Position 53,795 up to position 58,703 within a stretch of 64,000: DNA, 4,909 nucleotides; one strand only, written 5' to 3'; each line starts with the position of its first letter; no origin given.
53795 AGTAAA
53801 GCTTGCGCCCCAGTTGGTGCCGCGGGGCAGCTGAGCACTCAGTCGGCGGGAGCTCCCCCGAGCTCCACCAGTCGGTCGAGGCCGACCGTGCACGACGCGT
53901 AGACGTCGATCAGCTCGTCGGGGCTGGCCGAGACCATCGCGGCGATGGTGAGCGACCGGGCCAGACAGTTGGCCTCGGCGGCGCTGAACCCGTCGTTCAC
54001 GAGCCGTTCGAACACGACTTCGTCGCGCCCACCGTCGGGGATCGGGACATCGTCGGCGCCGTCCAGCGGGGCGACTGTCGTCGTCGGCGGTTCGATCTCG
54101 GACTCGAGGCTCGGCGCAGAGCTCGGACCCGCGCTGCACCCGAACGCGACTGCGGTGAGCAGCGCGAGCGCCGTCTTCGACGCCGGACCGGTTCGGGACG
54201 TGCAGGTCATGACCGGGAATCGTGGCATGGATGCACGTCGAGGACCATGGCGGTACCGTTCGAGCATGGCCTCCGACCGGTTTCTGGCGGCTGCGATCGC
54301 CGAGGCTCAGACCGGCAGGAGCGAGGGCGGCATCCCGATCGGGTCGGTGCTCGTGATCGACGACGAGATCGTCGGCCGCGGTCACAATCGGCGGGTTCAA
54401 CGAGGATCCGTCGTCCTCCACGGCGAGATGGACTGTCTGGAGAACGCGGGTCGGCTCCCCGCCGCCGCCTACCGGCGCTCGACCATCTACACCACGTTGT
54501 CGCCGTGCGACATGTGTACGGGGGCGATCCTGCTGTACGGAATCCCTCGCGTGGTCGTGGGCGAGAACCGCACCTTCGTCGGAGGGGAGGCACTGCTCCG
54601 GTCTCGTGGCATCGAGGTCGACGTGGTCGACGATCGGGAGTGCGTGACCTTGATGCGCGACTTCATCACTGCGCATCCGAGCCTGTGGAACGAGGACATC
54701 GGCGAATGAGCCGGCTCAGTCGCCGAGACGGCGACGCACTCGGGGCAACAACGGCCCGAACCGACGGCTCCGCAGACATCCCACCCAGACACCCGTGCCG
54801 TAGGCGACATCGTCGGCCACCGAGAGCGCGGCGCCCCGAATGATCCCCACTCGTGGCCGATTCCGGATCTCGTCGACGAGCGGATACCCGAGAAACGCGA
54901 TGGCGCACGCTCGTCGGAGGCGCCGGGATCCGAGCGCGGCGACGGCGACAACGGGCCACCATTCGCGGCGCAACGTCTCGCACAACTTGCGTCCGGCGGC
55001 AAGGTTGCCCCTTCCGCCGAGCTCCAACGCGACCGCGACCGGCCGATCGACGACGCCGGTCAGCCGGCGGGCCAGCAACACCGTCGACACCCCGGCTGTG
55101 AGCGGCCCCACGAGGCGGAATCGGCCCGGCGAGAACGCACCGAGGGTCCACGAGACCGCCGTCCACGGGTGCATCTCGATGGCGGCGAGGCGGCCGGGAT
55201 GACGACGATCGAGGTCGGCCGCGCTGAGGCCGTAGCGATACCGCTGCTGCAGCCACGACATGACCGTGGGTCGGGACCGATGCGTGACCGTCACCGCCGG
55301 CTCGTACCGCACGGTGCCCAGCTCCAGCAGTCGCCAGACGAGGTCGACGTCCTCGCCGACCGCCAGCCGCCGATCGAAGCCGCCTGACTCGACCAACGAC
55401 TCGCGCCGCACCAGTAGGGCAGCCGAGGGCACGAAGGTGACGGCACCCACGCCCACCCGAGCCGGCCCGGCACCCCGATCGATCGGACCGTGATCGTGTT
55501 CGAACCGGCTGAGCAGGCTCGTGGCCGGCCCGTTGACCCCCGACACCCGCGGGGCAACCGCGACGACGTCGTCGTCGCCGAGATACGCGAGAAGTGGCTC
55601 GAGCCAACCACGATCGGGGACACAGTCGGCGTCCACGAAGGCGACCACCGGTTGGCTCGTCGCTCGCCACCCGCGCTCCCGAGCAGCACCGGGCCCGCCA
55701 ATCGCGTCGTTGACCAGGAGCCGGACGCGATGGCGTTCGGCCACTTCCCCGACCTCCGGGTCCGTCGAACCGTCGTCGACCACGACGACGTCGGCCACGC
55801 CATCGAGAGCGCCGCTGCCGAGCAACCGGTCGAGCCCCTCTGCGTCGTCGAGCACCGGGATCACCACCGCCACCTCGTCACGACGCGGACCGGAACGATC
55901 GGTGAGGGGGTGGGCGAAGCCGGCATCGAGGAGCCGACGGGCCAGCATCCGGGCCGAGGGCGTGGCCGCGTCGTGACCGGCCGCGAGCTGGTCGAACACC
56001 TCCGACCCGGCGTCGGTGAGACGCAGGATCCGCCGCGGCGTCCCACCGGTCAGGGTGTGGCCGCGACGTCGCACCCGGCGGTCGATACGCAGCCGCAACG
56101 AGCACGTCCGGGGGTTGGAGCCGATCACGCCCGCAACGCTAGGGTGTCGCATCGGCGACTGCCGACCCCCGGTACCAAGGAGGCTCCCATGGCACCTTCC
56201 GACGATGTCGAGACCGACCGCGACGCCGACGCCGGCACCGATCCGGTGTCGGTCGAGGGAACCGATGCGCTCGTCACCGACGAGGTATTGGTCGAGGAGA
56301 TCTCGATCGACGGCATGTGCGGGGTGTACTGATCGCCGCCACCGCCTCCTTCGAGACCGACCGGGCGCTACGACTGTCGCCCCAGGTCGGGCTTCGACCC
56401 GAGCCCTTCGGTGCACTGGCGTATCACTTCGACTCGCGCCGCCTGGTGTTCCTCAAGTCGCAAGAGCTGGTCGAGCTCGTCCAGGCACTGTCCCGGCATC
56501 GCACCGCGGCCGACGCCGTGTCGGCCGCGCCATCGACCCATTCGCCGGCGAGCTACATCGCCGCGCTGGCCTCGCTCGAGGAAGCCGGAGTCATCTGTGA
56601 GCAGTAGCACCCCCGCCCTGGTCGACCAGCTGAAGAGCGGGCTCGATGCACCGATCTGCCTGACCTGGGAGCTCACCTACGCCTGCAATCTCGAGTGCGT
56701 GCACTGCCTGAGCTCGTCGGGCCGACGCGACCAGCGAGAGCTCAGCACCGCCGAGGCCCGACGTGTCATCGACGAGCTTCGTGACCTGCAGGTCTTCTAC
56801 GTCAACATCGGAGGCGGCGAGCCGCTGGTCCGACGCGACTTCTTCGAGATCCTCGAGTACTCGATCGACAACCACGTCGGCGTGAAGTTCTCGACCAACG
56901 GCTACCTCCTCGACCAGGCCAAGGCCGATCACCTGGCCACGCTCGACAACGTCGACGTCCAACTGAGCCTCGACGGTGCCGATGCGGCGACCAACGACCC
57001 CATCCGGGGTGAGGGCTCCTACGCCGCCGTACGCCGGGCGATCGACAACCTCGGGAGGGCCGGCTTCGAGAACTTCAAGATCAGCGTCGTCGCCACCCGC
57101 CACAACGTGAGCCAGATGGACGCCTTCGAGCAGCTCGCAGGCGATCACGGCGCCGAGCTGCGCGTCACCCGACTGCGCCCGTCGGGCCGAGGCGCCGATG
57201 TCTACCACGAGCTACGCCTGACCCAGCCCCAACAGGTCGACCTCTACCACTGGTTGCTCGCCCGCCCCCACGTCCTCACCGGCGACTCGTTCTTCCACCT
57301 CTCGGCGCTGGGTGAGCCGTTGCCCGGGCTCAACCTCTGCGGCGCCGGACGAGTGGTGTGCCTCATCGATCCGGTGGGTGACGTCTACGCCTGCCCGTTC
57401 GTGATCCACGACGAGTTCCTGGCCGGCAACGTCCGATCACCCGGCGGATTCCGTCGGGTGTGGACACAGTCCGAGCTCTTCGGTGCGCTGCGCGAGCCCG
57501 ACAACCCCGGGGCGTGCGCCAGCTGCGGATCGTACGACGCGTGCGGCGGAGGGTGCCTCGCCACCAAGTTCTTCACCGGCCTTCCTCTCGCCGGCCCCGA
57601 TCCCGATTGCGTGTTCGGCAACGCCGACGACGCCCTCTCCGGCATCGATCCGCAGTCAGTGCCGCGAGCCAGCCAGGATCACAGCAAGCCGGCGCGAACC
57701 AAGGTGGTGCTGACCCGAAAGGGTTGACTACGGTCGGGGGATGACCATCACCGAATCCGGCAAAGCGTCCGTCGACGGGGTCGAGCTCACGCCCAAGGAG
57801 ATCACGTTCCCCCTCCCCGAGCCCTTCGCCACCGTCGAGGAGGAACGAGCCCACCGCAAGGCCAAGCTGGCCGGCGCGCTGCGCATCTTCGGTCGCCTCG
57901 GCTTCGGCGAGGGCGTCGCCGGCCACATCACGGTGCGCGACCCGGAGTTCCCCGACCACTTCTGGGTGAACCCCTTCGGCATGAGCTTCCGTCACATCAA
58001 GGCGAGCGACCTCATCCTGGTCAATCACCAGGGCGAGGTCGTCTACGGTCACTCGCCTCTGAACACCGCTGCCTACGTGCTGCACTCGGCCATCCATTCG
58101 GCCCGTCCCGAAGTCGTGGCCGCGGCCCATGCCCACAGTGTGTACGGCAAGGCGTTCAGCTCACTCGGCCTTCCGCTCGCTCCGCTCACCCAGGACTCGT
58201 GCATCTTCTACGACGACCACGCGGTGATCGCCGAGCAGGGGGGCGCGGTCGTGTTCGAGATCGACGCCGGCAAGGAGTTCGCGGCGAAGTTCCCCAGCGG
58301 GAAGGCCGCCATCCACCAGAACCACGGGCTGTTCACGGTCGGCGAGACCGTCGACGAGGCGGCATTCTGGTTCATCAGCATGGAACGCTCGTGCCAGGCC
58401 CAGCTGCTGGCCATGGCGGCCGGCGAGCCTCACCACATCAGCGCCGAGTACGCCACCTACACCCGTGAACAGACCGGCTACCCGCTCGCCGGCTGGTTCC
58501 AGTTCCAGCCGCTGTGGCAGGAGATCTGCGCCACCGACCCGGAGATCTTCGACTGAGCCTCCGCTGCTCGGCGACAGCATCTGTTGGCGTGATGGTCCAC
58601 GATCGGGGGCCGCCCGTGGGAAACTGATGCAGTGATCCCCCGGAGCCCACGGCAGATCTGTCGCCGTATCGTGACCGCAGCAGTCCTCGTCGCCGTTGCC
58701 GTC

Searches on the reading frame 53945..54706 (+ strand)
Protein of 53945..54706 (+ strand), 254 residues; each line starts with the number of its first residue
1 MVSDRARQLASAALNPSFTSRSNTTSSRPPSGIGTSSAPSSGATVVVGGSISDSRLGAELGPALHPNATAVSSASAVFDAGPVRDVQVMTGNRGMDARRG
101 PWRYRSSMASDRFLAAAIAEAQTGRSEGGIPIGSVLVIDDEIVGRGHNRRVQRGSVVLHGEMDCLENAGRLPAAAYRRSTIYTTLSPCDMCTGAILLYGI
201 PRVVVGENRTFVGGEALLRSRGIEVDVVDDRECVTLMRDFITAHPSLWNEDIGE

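Call 31: search_protein_families(library=pfam, proteins=[window:53945-54706:+], max_evalue=0.00001)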
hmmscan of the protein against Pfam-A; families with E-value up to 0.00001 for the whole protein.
window:53945-54706:+ (254 aa): 2 families
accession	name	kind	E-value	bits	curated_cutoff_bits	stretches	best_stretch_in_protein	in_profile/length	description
PF00383.29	dCMP_cyt_deam_1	-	1.4e-20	73.5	25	1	111-206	5-101/102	Cytidine and deoxycytidylate deaminase zinc-binding region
PF14437.12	MafB19-deam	-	3.9e-16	59.7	27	1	111-209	4-103/142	MafB19-like deaminase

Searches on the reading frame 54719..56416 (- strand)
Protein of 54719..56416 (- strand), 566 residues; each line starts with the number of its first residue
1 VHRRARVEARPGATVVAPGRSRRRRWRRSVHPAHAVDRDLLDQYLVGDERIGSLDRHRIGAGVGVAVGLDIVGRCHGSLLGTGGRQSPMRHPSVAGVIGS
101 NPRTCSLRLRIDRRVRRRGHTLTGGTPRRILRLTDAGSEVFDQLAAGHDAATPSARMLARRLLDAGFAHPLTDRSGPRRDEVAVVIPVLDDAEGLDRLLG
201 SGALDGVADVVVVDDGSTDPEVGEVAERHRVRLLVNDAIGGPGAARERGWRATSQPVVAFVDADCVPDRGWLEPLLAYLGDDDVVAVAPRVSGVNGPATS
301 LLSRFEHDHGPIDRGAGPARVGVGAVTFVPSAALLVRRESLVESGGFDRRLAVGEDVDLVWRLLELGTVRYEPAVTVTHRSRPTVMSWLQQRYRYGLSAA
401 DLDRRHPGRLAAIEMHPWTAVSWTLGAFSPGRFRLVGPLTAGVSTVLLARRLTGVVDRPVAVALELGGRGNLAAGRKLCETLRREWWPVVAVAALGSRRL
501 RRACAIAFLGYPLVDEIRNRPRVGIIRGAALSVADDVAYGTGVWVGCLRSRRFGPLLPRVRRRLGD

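Call 31: search_protein_families(library=pfam, proteins=[window:54719-56416:-], max_evalue=0.00001)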
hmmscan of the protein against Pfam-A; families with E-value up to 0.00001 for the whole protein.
window:54719-56416:- (566 aa): 4 families
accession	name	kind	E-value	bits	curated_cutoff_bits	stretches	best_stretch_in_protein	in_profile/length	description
PF00535.33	Glycos_transf_2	-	1.7e-18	67.6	23.3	1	184-341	2-164/168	Glycosyl transferase family 2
PF13641.12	Glyco_tranf_2_3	-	9.7e-13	49.1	27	1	182-394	3-226/230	Glycosyltransferase like family 2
PF13632.12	Glyco_trans_2_3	-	1.8e-11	44.7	27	1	258-420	2-161/198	Glycosyl transferase family group 2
PF10111.15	Glyco_tranf_2_2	-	3.7e-11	43.5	27.3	1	184-387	2-223/276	Glycosyltransferase like family 2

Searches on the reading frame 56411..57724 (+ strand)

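Call 31: search_protein_families(library=pfam, proteins=[window:56411-57724:+], max_evalue=0.00001)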
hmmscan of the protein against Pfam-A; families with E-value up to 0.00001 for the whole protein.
window:56411-57724:+ (438 aa): 2 families
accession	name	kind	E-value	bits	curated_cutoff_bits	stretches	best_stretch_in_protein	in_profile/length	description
PF04055.27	Radical_SAM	-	8.6e-25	88.3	29.5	1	87-233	2-156/166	Radical SAM superfamily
PF13353.11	Fer4_12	-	2.1e-06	28.5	22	1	91-188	14-116/137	4Fe-4S single cluster domain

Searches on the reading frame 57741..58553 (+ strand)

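Call 31: search_protein_families(library=pfam, proteins=[window:57741-58553:+], max_evalue=0.00001)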
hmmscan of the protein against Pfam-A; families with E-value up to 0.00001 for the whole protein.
window:57741-58553:+ (271 aa): 1 family
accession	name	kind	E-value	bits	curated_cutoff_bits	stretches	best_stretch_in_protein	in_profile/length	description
PF00596.27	Aldolase_II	-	5.2e-44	150.8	22.2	1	42-222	2-183/183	Class II Aldolase and Adducin N-terminal domain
